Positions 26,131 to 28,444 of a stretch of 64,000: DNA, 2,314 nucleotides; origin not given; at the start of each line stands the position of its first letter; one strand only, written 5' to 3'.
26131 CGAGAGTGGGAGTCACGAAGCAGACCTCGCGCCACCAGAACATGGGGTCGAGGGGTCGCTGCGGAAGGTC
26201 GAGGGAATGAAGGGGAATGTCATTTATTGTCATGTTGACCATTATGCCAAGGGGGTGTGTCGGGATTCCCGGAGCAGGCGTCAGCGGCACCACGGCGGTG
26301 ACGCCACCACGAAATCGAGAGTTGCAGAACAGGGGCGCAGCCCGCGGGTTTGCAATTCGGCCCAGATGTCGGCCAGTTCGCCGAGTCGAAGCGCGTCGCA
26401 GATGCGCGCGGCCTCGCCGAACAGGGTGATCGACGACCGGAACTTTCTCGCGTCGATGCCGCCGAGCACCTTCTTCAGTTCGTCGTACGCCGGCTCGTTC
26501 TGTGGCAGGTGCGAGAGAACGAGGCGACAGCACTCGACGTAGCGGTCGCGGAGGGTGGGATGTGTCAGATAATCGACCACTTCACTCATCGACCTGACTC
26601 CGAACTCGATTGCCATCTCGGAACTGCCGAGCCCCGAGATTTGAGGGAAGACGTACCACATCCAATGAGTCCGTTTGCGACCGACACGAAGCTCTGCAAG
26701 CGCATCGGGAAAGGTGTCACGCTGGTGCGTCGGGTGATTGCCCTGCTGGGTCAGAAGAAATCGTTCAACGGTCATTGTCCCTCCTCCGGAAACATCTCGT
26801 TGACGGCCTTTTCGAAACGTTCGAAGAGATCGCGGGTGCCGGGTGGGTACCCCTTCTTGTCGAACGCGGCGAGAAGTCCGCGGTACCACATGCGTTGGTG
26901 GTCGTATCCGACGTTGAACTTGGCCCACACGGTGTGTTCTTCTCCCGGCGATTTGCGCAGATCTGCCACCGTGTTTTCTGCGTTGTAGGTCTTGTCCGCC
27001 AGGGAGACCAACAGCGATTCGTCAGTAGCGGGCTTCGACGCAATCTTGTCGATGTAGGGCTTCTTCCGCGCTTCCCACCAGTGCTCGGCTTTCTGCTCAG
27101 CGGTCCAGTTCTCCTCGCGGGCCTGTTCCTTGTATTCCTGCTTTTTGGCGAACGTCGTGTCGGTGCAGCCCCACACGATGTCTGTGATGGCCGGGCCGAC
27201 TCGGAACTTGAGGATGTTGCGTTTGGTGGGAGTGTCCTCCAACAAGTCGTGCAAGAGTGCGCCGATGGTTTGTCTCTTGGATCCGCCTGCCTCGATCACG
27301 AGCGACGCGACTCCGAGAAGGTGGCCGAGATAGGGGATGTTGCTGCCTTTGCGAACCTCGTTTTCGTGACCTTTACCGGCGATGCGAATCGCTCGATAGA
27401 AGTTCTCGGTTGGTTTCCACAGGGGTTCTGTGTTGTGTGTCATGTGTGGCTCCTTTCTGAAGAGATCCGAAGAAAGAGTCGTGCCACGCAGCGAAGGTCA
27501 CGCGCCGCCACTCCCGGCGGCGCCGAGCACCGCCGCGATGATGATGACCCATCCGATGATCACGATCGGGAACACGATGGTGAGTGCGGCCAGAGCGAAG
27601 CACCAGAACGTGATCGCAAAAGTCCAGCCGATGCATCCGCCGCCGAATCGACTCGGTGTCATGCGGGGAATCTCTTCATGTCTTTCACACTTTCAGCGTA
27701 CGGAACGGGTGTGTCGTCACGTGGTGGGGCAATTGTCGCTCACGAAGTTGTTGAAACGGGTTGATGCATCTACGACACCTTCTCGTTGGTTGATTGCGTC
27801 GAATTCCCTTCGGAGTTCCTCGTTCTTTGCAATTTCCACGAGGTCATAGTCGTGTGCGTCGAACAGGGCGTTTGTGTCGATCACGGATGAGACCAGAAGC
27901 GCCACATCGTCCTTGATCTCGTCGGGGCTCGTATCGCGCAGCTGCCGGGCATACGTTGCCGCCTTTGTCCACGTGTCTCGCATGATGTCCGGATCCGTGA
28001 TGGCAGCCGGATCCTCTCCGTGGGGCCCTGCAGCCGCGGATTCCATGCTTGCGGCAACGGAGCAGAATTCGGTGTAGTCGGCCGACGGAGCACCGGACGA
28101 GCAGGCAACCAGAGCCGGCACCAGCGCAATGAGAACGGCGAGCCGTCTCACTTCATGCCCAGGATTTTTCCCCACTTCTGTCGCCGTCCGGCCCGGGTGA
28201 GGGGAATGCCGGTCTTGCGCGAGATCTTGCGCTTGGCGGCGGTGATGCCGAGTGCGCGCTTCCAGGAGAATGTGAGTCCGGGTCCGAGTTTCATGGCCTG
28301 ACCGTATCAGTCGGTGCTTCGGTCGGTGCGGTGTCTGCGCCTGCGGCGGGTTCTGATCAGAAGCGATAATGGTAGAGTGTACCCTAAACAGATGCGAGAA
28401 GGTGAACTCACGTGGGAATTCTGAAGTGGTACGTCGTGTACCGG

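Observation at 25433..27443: Tightly coupled operon: SpoT-hydrolase-like HD protein, DUF1810, CX5R phosphatase and a 56-aa acidic ORF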

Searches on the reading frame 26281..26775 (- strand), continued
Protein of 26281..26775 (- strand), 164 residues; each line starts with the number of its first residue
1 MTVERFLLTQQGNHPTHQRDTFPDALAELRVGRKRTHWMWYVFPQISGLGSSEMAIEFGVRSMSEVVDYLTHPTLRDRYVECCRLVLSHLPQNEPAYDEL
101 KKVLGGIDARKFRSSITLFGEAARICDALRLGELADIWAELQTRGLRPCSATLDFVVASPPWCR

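Call 67: find_encoding_contigs(protein=P0167, flank=4000, max_places=2)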
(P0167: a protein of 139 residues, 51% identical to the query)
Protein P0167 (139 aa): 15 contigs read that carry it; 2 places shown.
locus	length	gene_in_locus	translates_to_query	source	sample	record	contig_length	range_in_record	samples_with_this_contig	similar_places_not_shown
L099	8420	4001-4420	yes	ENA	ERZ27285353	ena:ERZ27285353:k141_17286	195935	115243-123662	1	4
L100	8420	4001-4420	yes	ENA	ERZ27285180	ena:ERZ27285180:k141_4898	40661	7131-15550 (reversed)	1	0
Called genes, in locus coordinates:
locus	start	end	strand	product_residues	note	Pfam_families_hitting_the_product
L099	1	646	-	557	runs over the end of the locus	-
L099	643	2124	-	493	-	PF13506:Glyco_transf_21 (weak), PF00535:Glycos_transf_2, PF03142:Chitin_synth_2 (faint), PF13641:Glyco_tranf_2_3, PF13632:Glyco_trans_2_3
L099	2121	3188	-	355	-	PF02985:HEAT (faint), PF13646:HEAT_2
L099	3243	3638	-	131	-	PF00072:Response_reg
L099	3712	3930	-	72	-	PF12843:QSregVF_b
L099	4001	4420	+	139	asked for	PF08837:DUF1810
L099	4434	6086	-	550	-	PF00884:Sulfatase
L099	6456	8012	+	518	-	PF01936:NYN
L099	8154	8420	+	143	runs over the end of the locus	-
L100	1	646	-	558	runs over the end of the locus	-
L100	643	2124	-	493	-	PF13506:Glyco_transf_21 (weak), PF00535:Glycos_transf_2, PF03142:Chitin_synth_2 (faint), PF13641:Glyco_tranf_2_3, PF13632:Glyco_trans_2_3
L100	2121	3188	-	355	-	PF02985:HEAT (faint), PF13646:HEAT_2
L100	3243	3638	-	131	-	PF00072:Response_reg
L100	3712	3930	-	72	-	PF12843:QSregVF_b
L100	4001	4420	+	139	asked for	PF08837:DUF1810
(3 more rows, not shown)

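Call 68: fold_search(model_id=the predicted structure, library=pdb)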
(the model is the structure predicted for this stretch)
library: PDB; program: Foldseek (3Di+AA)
matches with E <= 10: 257; with E <= 0.001: 1
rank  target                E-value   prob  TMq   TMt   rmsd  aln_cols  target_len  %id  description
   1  2jek                  4.3e-07  1.00  0.72  0.83   2.8       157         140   33  Crystal structure of the conserved hypothetical protein Rv1873 from Mycobacterium tuberculosis at 1.38 A (released 2007-01-30)
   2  1elk_A                3.8e-01  0.28  0.26  0.27  13.7       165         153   10  VHS domain of TOM1 protein from H. sapiens (released 2000-03-22)
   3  3sla_C                5.9e-01  0.41  0.30  0.31   8.9       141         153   13  X-ray structure of first four repeats of human beta-catenin (released 2012-02-29)
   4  5mfo_D                7.2e-01  0.11  0.23  0.20  13.5       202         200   10  Designed armadillo repeat protein YIIIM3AIII (released 2017-09-13)
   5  5wlc_LR               1.1e+00  0.11  0.23  0.08  14.6       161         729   14  The complete structure of the small subunit processome (released 2017-09-27)
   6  7qbf_A                1.1e+00  0.07  0.19  0.11  14.7       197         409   12  TC:CD320 in complex with nanobody TC-Nb34 (released 2022-03-16)
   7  5mfo_F                1.1e+00  0.06  0.19  0.17  15.3       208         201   12  Designed armadillo repeat protein YIIIM3AIII (released 2017-09-13)
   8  5has_B                1.3e+00  0.08  0.20  0.11  16.6       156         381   10  Crystal structure of the N-terminal DCB-HUS domain of T. terrestris Sec7 (released 2016-01-27)
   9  4g3a_B                1.4e+00  0.06  0.18  0.15  16.2       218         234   11  Crystal Structure of MAST/Orbit N-terminal domain (released 2013-07-17)
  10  4iwb_A                1.6e+00  0.08  0.18  0.18  10.9       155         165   11  Novel Fold of FliC/FliS Fusion Protein (released 2013-12-11)
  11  4jgw_B                1.7e+00  0.03  0.15  0.08  18.4       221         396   14  The conformation of a docking site for SH3 domains is pre-selected in the Guanine Nucleotide Exchange Factor Rlf (released 2013-09-11)
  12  6lqs_RN               1.8e+00  0.15  0.34  0.15  10.0       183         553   12  Cryo-EM structure of 90S small subunit preribosomes in transition states (State D) (released 2020-09-16)
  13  8rbz_d                1.8e+00  0.09  0.23  0.07  13.8       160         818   12  Structure of Integrator-PP2A-SOSS-CTD post-termination complex (released 2024-02-07)
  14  8bfh                  2.0e+00  0.11  0.25  0.24  11.0       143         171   14  CNOT11 (released 2022-12-28)
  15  5nr4_B                2.0e+00  0.06  0.22  0.19  13.6       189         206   10  Crystal structure of Clasp2 TOG1 domain (released 2018-05-30)
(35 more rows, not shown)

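Call 72: search_protein_families(library=phrogs, proteins=[window:26281-26775:-], max_evalue=0.001)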
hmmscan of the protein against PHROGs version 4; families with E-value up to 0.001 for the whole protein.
window:26281-26775:- (164 aa): 0 families

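Call 73: search_protein_families(library=pfam, proteins=[L086:2796-3371:+, L088:1330-2916:-], max_evalue=0.01)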
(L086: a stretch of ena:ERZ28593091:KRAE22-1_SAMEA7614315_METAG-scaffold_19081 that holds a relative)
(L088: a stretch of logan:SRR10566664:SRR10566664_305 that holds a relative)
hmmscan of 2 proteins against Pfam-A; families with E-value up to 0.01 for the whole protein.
L086:2796-3371:+ (191 aa): 0 families

L088:1330-2916:- (528 aa): 0 families

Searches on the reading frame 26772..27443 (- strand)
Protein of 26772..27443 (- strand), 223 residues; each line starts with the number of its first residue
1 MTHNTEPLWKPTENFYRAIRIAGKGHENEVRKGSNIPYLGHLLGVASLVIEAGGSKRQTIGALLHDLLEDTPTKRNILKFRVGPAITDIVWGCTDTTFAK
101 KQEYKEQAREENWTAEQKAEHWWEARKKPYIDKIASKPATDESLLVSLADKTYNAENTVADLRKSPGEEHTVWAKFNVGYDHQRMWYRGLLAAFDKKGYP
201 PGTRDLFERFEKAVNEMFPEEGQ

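Call 3: search_protein_families(library=pfam, proteins=[window:26772-27443:-], max_evalue=0.01)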
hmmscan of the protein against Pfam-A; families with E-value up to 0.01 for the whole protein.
window:26772-27443:- (223 aa): 2 families
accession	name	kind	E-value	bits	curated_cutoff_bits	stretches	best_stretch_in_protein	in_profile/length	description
PF13328.12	HD_4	-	2.2e-13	50.7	27.2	1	18-158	1-127/156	HD domain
PF01966.28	HD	-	0.00047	20.9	22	1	38-153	1-114/116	HD domain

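Call 6: search_protein_families(library=ncbifam, proteins=[window:26772-27443:-], max_evalue=0.01)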
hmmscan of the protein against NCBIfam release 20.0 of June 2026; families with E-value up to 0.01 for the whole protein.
window:26772-27443:- (223 aa): 2 families
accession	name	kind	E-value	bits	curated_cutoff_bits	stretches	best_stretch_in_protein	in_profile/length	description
TIGR00691.1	spoT_relA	subfamily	4.8e-13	48.3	499.2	1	18-155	1-119/687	RelA/SpoT family protein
NF008303.0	PRK11092.1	equivalog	2.1e-07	29.6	947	1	15-112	23-118/702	bifunctional GTP diphosphokinase/guanosine-3',5'-bis pyrophosphate 3'-pyrophosphohydrolase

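Call 7: search_protein_families(library=padloc, proteins=[window:26772-27443:-], max_evalue=0.01)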
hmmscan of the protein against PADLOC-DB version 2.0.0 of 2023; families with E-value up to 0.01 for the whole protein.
window:26772-27443:- (223 aa): 0 families

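Call 8: search_solved_structures(query=window:26772-27443:-, max_evalue=0.1, show_alignments=2)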
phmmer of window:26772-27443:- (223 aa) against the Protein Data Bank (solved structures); distinct sequences matched with E-value up to 0.1: 21.
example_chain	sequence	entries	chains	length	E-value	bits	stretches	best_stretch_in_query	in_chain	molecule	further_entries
7qoe_A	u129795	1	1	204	1.6e-20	77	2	13-108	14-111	HDc domain-containing protein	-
7qoc_A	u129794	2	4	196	3.5e-16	62.8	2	16-93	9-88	Guanosine polyphosphate pyrophosphohydrolases/synthetases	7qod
4yf1_A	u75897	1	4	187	8.8e-12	48.4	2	17-95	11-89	Lmo0812 protein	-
3nqw_A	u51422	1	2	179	9.3e-07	32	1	11-108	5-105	CG11900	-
8fr8_I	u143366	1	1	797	2.3e-06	30.6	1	15-94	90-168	GTP pyrophosphokinase RelA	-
3nr1_A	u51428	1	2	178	2.4e-06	30.6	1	18-106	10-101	HD domain-containing protein 3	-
5xnx_A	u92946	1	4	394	7.4e-06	29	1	16-94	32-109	Bifunctional (p)ppGpp synthase/hydrolase RelA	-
5vxa_A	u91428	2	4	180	2.2e-05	27.4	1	17-106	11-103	Guanosine-3',5'-bis(diphosphate) 3'-pyrophosphohydrolase MESH1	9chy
7oiw_A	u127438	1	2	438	2.2e-05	27.4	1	16-111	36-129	GTP pyrophosphokinase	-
1vj7_A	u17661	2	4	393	0.00011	25.2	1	17-110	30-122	Bifunctional RELA/SPOT | Bifunctional (p)ppGpp synthase/hydrolase RelA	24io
6s2t_A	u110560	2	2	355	0.00011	25.2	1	17-98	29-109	(P)ppGpp synthetase I, SpoT/RelA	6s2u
7ohg_A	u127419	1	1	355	0.00011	25.2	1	17-98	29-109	Guanosine-3',5'-bis(Diphosphate) 3'-pyrophosphohydrolase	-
6s2v_A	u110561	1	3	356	0.00011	25.2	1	17-98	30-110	(P)ppGpp synthetase I, SpoT/RelA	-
6yvc_A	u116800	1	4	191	0.00013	24.9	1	13-84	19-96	Bifunctional (P)ppGpp synthetase/guanosine-3',5'-bis(Diphosphate) 3'-pyrophosphohydrolase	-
7qps_A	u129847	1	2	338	0.00014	24.9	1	25-108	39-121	ACT domain protein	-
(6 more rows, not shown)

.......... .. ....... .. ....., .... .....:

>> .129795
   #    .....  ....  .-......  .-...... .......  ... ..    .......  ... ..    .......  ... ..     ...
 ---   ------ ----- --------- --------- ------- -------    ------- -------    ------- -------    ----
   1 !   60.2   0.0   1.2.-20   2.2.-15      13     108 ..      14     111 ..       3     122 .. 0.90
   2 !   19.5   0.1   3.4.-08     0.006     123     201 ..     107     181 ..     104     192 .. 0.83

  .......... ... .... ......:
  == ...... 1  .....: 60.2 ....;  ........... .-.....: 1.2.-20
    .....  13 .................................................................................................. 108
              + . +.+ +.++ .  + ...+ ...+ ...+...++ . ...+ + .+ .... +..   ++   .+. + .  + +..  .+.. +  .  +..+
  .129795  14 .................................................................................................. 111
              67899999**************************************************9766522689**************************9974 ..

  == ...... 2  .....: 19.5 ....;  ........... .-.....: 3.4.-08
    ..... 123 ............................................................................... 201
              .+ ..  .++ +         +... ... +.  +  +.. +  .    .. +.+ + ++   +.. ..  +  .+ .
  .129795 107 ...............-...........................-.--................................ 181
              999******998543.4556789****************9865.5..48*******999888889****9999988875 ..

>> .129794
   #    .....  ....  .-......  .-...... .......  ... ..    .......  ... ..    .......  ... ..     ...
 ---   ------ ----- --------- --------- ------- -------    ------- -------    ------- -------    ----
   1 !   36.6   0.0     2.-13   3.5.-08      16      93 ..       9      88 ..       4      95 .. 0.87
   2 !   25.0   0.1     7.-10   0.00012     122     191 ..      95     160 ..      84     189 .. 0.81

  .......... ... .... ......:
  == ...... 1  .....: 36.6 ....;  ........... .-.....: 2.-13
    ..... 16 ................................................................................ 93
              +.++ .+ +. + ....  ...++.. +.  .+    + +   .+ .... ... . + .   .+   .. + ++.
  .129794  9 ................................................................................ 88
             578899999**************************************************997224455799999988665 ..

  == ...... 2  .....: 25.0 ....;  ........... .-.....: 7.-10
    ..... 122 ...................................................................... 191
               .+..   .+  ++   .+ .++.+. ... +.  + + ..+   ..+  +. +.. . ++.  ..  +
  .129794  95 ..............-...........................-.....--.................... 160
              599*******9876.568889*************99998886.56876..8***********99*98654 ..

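Call 41: find_homologous_proteins(query=window:26772-27443:-, max_evalue=0.001)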
Query window:26772-27443:- (223 aa): 802 proteins with E <= 0.001 among 964 candidates; the best 120 are listed.
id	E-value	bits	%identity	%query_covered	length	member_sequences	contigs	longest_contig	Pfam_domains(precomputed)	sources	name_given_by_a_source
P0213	1.4e-150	517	100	100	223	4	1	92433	PF13328.13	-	-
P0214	3.8e-99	349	72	97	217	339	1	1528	PF13328.13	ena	-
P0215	1.8e-98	347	70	98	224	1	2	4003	PF13328.13,PF01966.29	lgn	-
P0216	1.2e-97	344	70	97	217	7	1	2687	PF13328.13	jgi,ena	jgi:(p)ppGpp synthase/HD superfamily hydrolase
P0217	1.4e-95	337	69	99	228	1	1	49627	PF13328.13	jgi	-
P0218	6.3e-95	335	69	97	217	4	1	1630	PF13328.13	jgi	jgi:(p)ppGpp synthase/HD superfamily hydrolase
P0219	2.8e-94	333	67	99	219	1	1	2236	PF13328.13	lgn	-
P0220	3.0e-94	333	68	97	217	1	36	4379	PF13328.13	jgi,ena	jgi:(p)ppGpp synthase/HD superfamily hydrolase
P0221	3.2e-94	333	68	97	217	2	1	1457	PF13328.13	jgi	jgi:(p)ppGpp synthase/HD superfamily hydrolase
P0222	5.6e-94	332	68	97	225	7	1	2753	PF13328.13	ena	-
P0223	1.8e-93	330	66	99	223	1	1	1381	PF13328.13,PF01966.29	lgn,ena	-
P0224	2.8e-92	327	66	98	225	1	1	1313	PF13328.13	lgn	-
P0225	4.4e-92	326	68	98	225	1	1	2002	PF13328.13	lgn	-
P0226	5.1e-92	326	68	98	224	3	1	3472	PF13328.13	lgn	-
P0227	7.4e-92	325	68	99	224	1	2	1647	PF13328.13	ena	-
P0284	2.9e-61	225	52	98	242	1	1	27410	PF13328.13,PF01966.29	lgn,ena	-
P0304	6.2e-59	217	52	96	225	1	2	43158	PF13328.13,PF01966.29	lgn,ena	-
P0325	2.7e-41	160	44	98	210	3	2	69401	PF13328.13,PF01966.29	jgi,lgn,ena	-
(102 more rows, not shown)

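Call 42: find_encoding_contigs(protein=P0284, flank=7000, max_places=2)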
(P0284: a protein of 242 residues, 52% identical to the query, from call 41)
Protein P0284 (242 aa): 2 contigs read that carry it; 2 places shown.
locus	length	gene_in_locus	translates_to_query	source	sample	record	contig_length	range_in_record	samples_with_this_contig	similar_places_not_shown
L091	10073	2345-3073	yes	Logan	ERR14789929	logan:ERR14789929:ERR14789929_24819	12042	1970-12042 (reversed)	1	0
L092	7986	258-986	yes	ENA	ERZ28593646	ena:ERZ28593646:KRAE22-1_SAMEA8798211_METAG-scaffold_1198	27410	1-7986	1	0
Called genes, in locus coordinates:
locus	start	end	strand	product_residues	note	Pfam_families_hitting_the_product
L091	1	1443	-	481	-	?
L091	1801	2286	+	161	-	-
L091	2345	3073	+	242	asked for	PF13328:HD_4, PF01966:HD (faint)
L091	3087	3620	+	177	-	-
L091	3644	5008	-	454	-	PF14821:Thr_synth_N, PF00291:PALP, PF24857:THR4_C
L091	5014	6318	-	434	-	PF03447:NAD_binding_3, PF00742:Homoserine_dh, PF01842:ACT, PF22629:ACT_AHAS_ss (weak)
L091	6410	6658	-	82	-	-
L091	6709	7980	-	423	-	PF00278:Orn_DAP_Arg_deC, PF02784:Orn_Arg_deC_N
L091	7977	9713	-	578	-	PF03485:Arg_tRNA_synt_N, PF00750:tRNA-synt_1d, PF05746:DALR_1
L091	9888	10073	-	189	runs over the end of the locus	PF12867:DinB_2 (weak)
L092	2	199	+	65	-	?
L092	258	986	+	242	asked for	PF13328:HD_4, PF01966:HD (faint)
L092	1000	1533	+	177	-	-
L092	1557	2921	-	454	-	PF14821:Thr_synth_N, PF00291:PALP, PF24857:THR4_C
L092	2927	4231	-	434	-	PF03447:NAD_binding_3, PF00742:Homoserine_dh, PF01842:ACT, PF22629:ACT_AHAS_ss (weak)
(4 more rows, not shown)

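Call 43: find_encoding_contigs(protein=P0304, flank=7000, max_places=2)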
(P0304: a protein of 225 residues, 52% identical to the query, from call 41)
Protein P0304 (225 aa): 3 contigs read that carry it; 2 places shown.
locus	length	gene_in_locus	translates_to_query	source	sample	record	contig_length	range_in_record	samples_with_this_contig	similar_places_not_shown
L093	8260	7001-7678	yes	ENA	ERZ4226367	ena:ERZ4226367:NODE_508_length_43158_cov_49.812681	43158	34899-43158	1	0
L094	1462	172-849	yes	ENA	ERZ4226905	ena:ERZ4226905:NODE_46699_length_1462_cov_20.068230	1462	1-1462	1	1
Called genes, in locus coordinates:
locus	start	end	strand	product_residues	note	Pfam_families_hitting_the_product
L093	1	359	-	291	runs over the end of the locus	PF17827:PrmC_N (weak), PF05175:MTS, PF13847:Methyltransf_31 (faint), PF13649:Methyltransf_25 (faint)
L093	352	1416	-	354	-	PF03462:PCRF, PF00472:RF-1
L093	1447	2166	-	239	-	-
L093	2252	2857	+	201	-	PF00440:TetR_N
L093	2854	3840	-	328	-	-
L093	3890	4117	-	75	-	PF01197:Ribosomal_L31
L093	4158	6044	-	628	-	-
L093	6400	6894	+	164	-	-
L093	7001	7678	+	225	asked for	PF13328:HD_4, PF01966:HD (weak)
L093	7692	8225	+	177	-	-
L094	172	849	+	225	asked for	PF13328:HD_4, PF01966:HD (weak)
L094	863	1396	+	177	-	-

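Call 44: find_encoding_contigs(protein=P0325, flank=7000, max_places=2)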
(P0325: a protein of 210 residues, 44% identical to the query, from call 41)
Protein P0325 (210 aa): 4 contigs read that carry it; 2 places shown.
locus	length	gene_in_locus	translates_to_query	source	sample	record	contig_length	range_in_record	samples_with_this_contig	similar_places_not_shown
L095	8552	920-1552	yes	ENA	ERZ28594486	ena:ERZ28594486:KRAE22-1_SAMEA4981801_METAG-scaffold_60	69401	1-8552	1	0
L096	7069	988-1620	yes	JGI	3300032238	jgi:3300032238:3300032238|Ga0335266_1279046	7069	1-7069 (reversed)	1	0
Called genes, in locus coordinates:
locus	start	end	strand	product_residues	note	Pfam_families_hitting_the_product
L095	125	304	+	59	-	-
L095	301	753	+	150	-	-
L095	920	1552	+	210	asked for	PF13328:HD_4, PF01966:HD (weak)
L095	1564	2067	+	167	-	-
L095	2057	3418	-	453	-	PF14821:Thr_synth_N, PF00291:PALP, PF24857:THR4_C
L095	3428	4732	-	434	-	PF03447:NAD_binding_3, PF00742:Homoserine_dh, PF01842:ACT, PF22629:ACT_AHAS_ss (weak)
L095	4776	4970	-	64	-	-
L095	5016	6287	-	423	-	PF00278:Orn_DAP_Arg_deC, PF02784:Orn_Arg_deC_N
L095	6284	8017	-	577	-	PF03485:Arg_tRNA_synt_N, PF00750:tRNA-synt_1d, PF05746:DALR_1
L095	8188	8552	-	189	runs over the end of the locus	PF12867:DinB_2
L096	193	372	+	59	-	-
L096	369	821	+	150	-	-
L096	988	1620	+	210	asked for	PF13328:HD_4, PF01966:HD (weak)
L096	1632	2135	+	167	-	-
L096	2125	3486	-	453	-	PF14821:Thr_synth_N, PF00291:PALP, PF24857:THR4_C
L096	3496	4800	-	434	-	PF03447:NAD_binding_3, PF00742:Homoserine_dh, PF01842:ACT, PF22629:ACT_AHAS_ss (weak)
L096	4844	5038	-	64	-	-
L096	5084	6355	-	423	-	PF00278:Orn_DAP_Arg_deC, PF02784:Orn_Arg_deC_N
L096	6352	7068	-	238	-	?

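Call 72: search_protein_families(library=phrogs, proteins=[window:26772-27443:-], max_evalue=0.001)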
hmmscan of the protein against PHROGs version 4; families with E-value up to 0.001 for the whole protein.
window:26772-27443:- (223 aa): 2 families
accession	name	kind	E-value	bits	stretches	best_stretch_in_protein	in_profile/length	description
phrog_990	-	other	6.4e-16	59.6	1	8-113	148-252/374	metal-dependent phosphohydrolase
phrog_32047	-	other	0.00064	20.1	1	30-99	41-111/301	phosphohydrolase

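Call 73: search_protein_families(library=pfam, proteins=[L091:3087-3620:+], max_evalue=0.01)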
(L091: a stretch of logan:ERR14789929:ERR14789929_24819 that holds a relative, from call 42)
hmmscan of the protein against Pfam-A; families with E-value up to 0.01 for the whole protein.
L091:3087-3620:+ (177 aa): 0 families

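Call 79: search_protein_families(library=pfam, proteins=[L095:125-304:+], max_evalue=1)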
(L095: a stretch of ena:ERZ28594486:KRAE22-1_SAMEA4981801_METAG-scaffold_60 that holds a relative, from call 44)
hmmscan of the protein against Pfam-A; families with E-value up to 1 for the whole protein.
L095:125-304:+ (59 aa): 0 families

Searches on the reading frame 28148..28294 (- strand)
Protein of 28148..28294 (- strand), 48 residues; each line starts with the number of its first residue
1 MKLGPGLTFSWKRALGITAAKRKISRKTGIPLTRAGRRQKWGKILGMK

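Call 72: search_protein_families(library=phrogs, proteins=[window:28148-28294:-], max_evalue=0.001)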
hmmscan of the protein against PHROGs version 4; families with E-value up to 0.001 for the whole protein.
window:28148-28294:- (48 aa): 0 families

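Call 79: search_protein_families(library=pfam, proteins=[window:28148-28294:-], max_evalue=1)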
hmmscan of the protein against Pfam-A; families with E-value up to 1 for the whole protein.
window:28148-28294:- (48 aa): 0 families
